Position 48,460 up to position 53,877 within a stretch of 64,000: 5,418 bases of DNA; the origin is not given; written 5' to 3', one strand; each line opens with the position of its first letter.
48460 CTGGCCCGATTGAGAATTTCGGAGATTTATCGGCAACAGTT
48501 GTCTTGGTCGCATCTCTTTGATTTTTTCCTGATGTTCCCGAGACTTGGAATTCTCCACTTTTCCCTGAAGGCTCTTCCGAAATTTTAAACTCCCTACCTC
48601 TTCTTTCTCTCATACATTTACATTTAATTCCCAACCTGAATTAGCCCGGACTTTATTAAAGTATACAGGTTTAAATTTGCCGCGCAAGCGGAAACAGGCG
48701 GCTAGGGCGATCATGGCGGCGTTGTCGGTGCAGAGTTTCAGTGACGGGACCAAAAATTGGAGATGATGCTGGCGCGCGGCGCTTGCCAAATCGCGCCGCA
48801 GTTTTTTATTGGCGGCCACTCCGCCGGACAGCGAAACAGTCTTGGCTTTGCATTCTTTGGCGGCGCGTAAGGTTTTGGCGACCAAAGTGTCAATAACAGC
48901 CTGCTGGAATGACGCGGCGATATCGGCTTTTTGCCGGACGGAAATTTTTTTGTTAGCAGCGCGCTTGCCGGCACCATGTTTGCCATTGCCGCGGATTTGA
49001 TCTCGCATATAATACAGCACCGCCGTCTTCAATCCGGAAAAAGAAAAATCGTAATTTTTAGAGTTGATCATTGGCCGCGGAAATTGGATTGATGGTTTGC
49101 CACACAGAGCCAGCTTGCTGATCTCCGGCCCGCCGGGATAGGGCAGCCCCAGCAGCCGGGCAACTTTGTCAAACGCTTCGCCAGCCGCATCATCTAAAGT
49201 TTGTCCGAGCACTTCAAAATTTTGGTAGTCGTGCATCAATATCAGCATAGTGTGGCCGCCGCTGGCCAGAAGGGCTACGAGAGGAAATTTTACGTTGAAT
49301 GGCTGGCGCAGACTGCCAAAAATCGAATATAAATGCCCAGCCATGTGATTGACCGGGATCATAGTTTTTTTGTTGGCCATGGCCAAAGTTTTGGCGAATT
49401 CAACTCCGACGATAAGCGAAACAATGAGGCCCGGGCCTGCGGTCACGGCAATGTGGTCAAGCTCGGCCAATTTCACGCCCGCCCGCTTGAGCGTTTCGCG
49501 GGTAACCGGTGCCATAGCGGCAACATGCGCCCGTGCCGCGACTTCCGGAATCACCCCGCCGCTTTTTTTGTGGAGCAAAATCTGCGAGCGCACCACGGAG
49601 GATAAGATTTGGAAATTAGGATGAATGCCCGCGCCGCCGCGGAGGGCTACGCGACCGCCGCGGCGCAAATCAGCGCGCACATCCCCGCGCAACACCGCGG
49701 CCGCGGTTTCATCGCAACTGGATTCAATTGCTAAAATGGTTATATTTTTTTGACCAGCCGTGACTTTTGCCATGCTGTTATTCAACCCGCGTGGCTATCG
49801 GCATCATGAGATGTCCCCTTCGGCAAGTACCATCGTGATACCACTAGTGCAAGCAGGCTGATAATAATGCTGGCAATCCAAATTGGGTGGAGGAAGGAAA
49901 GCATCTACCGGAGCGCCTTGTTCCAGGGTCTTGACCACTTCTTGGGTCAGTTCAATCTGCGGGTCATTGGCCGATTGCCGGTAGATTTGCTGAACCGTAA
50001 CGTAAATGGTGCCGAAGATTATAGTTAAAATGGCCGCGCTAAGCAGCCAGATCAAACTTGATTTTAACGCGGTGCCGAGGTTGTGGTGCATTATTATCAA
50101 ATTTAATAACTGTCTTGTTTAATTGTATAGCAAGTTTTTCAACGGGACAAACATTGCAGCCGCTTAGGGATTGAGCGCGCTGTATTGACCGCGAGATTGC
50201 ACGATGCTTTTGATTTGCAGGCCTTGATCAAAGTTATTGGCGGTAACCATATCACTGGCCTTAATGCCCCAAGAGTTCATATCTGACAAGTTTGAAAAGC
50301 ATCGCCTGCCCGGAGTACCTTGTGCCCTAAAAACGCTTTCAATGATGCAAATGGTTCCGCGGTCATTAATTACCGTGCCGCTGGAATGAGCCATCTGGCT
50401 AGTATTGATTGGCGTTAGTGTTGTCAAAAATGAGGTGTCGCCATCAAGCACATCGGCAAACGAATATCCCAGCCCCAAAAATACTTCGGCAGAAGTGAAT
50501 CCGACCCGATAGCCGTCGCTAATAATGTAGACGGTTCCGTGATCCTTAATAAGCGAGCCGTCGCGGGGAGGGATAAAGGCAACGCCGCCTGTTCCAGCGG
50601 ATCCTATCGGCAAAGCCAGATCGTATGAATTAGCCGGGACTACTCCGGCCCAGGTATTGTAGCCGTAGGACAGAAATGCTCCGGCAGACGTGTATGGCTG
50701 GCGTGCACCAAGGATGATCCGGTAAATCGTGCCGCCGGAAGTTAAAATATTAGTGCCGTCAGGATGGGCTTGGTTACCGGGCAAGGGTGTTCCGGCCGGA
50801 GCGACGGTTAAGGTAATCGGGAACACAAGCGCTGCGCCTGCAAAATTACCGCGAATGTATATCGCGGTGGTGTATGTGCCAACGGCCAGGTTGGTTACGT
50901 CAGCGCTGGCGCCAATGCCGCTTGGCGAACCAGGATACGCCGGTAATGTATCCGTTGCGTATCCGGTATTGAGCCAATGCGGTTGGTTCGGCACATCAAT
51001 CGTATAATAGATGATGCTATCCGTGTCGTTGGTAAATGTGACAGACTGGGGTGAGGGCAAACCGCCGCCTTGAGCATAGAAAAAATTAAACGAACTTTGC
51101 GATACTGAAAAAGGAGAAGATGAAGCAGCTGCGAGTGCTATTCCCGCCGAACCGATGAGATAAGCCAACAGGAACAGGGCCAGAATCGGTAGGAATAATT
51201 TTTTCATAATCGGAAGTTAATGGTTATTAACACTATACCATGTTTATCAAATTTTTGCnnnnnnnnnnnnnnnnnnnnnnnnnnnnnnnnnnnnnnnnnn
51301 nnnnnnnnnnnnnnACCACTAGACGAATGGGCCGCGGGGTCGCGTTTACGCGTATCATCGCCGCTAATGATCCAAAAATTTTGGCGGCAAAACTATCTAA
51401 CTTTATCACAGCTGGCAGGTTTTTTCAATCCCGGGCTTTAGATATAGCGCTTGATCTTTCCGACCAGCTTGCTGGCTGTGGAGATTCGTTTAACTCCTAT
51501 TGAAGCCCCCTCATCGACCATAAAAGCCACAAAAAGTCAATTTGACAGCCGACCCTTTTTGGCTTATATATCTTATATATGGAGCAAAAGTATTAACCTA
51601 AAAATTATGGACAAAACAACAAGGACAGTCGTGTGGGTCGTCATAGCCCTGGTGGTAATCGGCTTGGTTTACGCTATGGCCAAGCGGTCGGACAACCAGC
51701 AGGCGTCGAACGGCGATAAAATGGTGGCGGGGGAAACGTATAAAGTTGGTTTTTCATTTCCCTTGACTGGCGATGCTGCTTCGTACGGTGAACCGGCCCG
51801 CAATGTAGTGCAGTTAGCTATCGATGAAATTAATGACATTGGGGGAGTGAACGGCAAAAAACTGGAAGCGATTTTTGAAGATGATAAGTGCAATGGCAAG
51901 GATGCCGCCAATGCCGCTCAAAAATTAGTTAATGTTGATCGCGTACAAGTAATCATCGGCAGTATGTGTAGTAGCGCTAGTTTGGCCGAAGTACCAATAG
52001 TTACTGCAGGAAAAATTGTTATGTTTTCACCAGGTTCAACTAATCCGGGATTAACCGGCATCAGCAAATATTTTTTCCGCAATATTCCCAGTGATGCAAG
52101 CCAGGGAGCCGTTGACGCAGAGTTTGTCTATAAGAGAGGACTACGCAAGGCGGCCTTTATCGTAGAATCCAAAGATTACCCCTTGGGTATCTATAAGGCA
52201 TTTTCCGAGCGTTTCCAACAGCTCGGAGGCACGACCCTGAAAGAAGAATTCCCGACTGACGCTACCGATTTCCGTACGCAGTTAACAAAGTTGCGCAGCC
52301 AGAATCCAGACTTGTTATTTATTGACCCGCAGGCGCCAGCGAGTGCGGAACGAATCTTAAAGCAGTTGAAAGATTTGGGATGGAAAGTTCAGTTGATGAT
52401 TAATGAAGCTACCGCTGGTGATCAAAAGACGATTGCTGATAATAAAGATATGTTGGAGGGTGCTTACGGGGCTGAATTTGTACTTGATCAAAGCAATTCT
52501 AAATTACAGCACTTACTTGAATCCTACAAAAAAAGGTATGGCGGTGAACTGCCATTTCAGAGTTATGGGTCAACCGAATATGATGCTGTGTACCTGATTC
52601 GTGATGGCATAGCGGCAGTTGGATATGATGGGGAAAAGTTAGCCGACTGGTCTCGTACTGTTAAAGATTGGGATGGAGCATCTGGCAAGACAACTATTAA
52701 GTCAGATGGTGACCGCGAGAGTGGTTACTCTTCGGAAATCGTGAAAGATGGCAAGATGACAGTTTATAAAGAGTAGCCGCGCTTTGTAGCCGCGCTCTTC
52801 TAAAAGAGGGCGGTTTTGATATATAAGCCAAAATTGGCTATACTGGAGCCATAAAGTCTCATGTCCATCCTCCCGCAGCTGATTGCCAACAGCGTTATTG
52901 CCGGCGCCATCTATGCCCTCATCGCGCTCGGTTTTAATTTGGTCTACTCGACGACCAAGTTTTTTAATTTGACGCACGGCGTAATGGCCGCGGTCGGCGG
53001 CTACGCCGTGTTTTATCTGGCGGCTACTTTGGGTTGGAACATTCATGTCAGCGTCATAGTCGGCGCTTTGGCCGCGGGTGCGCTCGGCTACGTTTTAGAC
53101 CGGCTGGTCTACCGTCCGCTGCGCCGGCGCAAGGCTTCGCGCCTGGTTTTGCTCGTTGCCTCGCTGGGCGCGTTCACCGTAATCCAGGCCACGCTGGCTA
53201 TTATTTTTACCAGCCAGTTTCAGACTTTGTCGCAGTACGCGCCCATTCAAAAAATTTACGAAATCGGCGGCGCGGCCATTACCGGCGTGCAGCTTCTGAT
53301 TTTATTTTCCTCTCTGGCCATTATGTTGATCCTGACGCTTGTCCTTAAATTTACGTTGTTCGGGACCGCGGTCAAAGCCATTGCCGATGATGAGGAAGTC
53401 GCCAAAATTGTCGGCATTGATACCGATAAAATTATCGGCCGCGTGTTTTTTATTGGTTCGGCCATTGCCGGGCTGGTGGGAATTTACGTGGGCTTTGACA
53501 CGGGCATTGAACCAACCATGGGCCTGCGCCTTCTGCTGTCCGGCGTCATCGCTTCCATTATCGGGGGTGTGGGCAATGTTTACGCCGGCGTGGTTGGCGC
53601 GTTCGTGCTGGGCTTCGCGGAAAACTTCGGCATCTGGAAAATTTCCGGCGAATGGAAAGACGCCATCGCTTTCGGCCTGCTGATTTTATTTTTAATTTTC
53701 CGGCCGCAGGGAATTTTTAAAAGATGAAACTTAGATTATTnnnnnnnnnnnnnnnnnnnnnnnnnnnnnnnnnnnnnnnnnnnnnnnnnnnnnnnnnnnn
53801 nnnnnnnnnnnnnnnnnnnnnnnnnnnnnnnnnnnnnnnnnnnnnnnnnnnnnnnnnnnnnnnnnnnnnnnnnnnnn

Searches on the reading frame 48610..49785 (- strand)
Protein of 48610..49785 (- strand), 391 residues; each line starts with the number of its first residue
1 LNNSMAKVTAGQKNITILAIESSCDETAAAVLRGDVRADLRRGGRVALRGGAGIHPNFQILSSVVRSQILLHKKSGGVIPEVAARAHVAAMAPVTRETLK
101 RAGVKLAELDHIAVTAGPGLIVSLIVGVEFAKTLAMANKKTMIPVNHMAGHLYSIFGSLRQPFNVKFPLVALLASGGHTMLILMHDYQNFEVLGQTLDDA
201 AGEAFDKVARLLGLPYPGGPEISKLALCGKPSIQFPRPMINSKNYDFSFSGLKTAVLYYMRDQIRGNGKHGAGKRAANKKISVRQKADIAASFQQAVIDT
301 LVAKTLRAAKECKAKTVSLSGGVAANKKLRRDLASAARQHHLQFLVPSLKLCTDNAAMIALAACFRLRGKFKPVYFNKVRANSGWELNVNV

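Call 53: search_protein_families(library=pfam, proteins=[window:48610-49785:-], max_evalue=0.0001)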
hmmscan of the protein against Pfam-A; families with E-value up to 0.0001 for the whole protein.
window:48610-49785:- (391 aa): 3 families
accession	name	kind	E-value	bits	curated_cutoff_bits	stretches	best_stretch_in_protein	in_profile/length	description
PF00814.31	TsaD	-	8.7e-95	317.8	24.8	1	59-360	1-263/264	tRNA N6-adenosine threonylcarbamoyltransferase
PF22521.2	HypF_C_2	-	7.5e-10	39.4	27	1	279-354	159-234/241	Carbamoyltransferase, Kae1-like Domain, second subdomain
PF02543.21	Carbam_trans_N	-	2.1e-06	27.8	24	0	283-335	269-322/346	Carbamoyltransferase N-terminus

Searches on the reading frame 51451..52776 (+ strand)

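Call 79: search_protein_families(library=pfam, proteins=[window:51451-52776:+], max_evalue=0.0001)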
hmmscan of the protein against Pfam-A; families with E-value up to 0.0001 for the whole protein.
window:51451-52776:+ (441 aa): 3 families
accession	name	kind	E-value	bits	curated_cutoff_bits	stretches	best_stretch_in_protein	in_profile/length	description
PF13458.12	Peripla_BP_6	-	5.9e-54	184.5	31.7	1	96-420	1-327/343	Periplasmic binding protein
PF01094.35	ANF_receptor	-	5.4e-34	118.2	25.4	1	117-425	3-344/353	Receptor family ligand binding region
PF13433.12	Peripla_BP_5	-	2.8e-21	76.5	27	1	98-399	2-303/363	Periplasmic binding protein domain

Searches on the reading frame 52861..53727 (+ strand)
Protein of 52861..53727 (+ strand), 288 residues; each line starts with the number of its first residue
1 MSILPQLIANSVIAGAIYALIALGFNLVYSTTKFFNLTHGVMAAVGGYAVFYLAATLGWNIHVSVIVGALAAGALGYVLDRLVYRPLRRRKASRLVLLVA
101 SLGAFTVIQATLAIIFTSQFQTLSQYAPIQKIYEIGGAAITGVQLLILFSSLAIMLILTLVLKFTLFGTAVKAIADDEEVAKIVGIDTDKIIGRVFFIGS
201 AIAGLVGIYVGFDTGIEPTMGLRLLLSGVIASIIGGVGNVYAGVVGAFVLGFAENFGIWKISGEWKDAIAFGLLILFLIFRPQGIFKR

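Call 79: search_protein_families(library=pfam, proteins=[window:52861-53727:+], max_evalue=0.0001)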
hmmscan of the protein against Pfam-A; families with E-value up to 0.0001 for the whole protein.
window:52861-53727:+ (288 aa): 1 family
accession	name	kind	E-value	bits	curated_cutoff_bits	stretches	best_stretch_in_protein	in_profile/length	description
PF02653.21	BPD_transp_2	-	7.8e-42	143.7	26.8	1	8-278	2-269/269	Branched-chain amino acid transport system / permease component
